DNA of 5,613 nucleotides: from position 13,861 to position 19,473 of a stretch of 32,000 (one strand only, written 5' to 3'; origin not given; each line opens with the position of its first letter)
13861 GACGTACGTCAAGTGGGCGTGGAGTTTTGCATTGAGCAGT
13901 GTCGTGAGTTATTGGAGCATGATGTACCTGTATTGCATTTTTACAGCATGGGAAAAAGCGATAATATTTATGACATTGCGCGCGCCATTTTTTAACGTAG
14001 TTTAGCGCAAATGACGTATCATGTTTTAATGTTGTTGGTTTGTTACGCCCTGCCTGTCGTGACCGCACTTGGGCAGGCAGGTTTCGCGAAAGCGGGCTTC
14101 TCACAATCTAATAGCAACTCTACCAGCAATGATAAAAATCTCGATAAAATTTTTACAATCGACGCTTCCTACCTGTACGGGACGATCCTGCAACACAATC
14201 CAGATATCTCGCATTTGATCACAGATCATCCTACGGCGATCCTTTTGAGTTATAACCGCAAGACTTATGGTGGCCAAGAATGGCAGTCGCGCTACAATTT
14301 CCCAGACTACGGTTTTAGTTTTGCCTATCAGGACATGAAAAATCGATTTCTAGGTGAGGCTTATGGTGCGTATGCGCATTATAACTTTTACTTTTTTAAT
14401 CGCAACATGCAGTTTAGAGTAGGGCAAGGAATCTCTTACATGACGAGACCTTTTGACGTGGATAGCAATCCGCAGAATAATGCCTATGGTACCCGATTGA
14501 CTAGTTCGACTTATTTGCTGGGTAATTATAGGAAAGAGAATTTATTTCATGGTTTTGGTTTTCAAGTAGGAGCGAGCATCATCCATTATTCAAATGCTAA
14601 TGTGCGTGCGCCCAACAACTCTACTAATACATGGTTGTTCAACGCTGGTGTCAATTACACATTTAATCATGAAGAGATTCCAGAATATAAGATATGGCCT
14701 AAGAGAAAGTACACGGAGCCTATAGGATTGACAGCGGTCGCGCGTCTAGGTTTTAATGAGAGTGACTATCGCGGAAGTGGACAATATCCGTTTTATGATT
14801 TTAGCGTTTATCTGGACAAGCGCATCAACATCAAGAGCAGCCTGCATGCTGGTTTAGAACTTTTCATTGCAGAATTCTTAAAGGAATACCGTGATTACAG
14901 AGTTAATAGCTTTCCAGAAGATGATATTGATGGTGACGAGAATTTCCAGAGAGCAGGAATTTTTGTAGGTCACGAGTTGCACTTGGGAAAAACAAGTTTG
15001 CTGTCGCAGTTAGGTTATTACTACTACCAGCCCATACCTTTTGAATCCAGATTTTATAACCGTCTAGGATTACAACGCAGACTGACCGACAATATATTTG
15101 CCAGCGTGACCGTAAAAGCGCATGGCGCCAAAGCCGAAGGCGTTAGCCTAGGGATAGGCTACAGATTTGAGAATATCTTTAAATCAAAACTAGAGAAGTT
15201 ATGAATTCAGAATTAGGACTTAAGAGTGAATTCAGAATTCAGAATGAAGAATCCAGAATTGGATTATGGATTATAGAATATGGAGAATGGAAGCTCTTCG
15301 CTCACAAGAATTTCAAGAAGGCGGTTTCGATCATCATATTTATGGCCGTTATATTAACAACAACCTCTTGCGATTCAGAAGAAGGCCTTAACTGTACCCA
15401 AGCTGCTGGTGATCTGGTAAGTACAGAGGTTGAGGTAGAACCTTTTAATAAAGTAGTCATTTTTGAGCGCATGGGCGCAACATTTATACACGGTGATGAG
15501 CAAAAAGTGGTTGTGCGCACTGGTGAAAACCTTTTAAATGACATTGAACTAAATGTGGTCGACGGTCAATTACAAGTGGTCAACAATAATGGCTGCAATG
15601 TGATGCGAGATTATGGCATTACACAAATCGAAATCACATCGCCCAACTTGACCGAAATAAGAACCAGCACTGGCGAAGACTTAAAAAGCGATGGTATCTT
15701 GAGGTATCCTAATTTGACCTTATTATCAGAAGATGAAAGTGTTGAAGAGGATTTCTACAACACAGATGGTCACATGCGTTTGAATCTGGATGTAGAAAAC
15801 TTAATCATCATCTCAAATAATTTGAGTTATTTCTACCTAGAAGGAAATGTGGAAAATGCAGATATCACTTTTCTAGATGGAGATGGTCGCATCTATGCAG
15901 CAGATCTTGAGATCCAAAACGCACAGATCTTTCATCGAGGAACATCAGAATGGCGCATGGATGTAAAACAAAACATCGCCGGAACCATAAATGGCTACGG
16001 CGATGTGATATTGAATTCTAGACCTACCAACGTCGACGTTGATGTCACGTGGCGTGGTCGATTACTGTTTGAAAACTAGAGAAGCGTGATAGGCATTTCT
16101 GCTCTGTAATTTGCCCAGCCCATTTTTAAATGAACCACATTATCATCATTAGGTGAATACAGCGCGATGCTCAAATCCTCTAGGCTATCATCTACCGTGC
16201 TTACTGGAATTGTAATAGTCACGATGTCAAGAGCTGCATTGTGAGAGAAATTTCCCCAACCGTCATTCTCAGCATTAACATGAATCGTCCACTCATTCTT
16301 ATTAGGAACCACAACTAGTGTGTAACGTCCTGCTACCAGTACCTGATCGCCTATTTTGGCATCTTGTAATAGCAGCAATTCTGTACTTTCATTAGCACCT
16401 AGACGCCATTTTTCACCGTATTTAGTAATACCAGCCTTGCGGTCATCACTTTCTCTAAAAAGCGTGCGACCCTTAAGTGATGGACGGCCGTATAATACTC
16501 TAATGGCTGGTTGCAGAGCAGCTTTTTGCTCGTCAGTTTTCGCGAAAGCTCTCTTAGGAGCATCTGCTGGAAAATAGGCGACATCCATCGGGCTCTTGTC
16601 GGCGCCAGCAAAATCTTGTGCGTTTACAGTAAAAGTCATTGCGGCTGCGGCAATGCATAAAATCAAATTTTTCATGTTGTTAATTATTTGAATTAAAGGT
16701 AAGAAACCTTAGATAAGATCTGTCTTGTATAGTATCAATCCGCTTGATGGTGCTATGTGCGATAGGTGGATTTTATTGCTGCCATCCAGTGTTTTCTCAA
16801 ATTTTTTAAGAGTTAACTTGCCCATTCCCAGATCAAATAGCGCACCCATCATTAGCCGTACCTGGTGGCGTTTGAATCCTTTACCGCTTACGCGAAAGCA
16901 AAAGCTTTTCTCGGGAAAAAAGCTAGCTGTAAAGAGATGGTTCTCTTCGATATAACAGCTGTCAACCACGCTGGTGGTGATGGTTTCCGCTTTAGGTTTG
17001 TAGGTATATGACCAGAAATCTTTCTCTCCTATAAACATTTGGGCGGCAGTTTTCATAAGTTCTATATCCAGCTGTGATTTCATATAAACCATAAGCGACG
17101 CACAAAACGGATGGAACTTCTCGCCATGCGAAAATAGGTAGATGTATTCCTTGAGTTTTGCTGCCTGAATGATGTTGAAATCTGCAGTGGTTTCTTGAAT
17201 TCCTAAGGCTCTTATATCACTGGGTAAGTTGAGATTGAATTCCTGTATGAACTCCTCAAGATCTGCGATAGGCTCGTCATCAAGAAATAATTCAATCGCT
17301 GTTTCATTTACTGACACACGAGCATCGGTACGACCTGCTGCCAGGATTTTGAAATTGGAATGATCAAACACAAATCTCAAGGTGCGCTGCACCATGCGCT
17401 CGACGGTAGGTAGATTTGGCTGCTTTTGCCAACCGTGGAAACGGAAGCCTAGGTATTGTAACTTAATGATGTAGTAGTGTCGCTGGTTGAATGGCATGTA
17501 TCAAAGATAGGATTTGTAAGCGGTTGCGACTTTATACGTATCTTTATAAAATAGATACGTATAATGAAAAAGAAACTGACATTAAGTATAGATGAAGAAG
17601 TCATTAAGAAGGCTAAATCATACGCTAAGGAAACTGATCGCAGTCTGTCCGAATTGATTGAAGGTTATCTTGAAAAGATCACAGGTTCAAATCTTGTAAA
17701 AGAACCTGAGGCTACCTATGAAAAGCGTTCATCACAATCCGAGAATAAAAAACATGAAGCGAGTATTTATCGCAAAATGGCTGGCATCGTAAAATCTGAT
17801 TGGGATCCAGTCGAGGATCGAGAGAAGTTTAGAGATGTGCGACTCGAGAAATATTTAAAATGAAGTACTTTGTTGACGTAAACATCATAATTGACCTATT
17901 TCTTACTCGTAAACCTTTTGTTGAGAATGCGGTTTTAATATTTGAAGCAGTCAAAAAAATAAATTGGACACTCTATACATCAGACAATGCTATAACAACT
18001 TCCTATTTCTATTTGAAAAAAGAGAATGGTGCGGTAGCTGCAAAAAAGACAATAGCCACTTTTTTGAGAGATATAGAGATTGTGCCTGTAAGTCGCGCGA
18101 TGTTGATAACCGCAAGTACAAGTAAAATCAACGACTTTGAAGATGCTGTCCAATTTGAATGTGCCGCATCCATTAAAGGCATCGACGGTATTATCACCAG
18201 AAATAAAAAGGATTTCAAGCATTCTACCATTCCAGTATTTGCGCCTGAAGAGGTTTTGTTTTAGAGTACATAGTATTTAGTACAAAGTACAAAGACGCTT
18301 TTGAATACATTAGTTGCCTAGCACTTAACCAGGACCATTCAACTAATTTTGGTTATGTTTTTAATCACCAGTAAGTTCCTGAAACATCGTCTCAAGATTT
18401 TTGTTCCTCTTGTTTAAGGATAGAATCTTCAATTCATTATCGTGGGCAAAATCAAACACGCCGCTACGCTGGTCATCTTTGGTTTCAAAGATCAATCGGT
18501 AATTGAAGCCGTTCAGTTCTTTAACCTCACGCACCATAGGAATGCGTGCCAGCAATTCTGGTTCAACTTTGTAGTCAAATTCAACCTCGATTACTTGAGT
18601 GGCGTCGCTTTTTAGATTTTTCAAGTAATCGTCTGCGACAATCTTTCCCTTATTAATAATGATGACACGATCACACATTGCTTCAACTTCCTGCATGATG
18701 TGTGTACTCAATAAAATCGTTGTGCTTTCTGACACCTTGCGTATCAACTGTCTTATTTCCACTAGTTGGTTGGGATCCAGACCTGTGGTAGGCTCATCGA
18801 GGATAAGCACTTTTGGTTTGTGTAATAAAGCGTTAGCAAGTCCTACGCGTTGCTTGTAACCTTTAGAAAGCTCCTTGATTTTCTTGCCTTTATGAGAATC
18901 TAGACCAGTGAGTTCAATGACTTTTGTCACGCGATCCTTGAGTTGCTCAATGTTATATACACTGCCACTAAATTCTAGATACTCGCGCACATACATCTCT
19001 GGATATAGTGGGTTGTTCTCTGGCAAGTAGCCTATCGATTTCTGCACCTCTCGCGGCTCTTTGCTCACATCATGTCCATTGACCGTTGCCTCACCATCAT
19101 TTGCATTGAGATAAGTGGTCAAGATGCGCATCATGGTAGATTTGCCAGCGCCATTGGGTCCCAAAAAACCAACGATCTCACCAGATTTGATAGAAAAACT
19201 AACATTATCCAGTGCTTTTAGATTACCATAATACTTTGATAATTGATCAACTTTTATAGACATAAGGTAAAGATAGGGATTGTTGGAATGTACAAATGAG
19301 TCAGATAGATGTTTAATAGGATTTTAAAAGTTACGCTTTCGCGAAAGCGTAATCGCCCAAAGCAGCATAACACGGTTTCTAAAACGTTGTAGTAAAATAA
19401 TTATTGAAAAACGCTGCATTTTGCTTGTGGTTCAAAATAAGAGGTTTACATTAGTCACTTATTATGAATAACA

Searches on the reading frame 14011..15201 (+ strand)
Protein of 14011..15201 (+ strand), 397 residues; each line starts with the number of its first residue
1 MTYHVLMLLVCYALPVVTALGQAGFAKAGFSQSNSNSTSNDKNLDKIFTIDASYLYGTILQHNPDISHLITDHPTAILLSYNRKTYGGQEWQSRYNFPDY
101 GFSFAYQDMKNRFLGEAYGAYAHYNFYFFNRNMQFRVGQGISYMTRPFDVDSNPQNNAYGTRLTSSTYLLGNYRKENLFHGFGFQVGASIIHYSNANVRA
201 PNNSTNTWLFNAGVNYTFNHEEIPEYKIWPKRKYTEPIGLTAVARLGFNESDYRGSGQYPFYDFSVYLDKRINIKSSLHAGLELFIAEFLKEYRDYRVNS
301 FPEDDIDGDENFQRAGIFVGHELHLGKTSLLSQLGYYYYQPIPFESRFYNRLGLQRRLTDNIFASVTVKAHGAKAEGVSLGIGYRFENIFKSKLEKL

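Call 10: search_protein_families(library=pfam, proteins=[window:14011-15201:+])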
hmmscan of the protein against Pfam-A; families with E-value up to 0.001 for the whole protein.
window:14011-15201:+ (397 aa): 1 family
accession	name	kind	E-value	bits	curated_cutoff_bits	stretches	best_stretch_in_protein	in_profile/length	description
PF09411.16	PagL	-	2.6e-20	73.4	23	1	77-215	3-136/136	Lipid A 3-O-deacylase (PagL)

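Call 40: find_homologous_proteins(query=window:14011-15201:+, max_evalue=1e-30)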
Query window:14011-15201:+ (397 aa): 2084 proteins with E <= 1e-30 among 5091 candidates; the best 120 are listed.
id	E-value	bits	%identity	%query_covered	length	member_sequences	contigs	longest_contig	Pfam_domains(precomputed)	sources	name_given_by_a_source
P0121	1.0e-265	899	100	98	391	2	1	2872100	PF09411.17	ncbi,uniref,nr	ncbi:acyloxyacyl hydrolase [Nonlabens ponticola]|uniref:Acyloxyacyl hydrolase n=2 Tax=Nonlabens pont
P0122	7.6e-195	666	72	99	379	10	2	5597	PF09411.17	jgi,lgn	jgi:hypothetical protein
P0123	3.6e-194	663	78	88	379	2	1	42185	PF09411.17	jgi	jgi:hypothetical protein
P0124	4.7e-194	663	76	94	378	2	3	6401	PF09411.17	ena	-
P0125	2.1e-193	661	74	98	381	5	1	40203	PF09411.17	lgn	-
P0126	1.5e-192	658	72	99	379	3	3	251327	PF09411.17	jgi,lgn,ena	-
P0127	2.9e-184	631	70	100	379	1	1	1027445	PF09411.17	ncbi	-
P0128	1.1e-179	616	75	88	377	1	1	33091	PF09411.17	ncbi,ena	-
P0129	2.1e-179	615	71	92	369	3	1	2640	PF09411.17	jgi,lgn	jgi:hypothetical protein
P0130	2.8e-178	611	72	92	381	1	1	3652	PF09411.17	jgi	jgi:hypothetical protein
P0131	7.1e-178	610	70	92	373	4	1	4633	PF09411.17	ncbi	-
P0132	9.1e-178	609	71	92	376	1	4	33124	PF09411.17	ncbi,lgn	-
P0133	2.5e-176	605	68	97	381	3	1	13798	PF09411.17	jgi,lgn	-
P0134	1.6e-173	595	70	91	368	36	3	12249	PF09411.17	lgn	-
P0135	3.3e-173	594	69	92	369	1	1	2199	PF09411.17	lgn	-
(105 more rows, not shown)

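Call 73: search_protein_families(library=ncbifam, proteins=[window:14011-15201:+], max_evalue=0.001)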
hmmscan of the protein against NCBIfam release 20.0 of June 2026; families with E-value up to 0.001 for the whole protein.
window:14011-15201:+ (397 aa): 0 families

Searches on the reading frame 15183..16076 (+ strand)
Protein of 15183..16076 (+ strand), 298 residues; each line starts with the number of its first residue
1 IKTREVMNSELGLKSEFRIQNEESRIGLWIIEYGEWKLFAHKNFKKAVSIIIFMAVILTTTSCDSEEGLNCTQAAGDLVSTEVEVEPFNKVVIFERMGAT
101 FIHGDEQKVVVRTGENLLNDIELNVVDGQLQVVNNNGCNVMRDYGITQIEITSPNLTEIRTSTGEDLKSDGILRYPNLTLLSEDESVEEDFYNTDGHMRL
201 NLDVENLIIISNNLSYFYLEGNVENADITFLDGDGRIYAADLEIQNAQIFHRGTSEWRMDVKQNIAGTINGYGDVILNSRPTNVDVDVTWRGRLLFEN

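Call 56: search_protein_families(library=pfam, proteins=[window:15183-16076:+], max_evalue=0.00001)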
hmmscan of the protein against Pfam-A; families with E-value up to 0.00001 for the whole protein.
window:15183-16076:+ (298 aa): 1 family
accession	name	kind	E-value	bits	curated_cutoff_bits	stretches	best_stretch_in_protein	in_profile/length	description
PF10988.14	DUF2807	-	4.7e-35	121.4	24.2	1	87-280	1-180/181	Putative auto-transporter adhesin, head GIN domain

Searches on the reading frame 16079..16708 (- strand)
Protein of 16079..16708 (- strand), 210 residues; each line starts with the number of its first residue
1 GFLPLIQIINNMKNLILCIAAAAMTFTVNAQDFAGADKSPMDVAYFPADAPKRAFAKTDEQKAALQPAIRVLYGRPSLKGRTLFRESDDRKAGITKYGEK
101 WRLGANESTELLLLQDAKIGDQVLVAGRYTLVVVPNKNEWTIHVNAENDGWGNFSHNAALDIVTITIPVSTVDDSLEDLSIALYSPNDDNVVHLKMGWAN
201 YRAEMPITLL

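Call 58: search_protein_families(library=pfam, proteins=[window:16079-16708:-], max_evalue=0.00001)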
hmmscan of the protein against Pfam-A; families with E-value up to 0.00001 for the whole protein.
window:16079-16708:- (210 aa): 1 family
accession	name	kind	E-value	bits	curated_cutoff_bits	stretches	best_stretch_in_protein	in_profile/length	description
PF11138.13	DUF2911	-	5.3e-33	114.3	27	1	66-207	12-145/145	Protein of unknown function (DUF2911)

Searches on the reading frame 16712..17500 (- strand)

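Call 58: search_protein_families(library=pfam, proteins=[window:16712-17500:-], max_evalue=0.00001)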
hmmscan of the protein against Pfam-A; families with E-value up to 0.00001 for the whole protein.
window:16712-17500:- (263 aa): 1 family
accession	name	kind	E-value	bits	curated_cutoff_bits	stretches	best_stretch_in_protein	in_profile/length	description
PF01416.25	PseudoU_synth_1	-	3e-17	63.5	23.3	1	152-259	1-104/108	tRNA pseudouridine synthase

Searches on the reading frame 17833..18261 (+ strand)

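Call 58: search_protein_families(library=pfam, proteins=[window:17833-18261:+], max_evalue=0.00001)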
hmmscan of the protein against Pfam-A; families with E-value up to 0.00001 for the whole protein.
window:17833-18261:+ (143 aa): 1 family
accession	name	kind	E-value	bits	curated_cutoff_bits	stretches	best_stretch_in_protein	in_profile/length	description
PF13470.12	PIN_3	-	3.3e-14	54.1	27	1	12-126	2-115/115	PIN domain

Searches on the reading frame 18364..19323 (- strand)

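Call 58: search_protein_families(library=pfam, proteins=[window:18364-19323:-], max_evalue=0.00001)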
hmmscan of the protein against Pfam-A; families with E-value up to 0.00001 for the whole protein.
window:18364-19323:- (320 aa): 2 families
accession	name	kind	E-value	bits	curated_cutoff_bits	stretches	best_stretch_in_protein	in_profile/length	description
PF00005.33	ABC_tran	-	1.9e-34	119.7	25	1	38-180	1-137/137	ABC transporter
PF13304.12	AAA_21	-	6e-13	50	27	1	151-210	237-300/304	AAA domain, putative AbiEii toxin, Type IV TA system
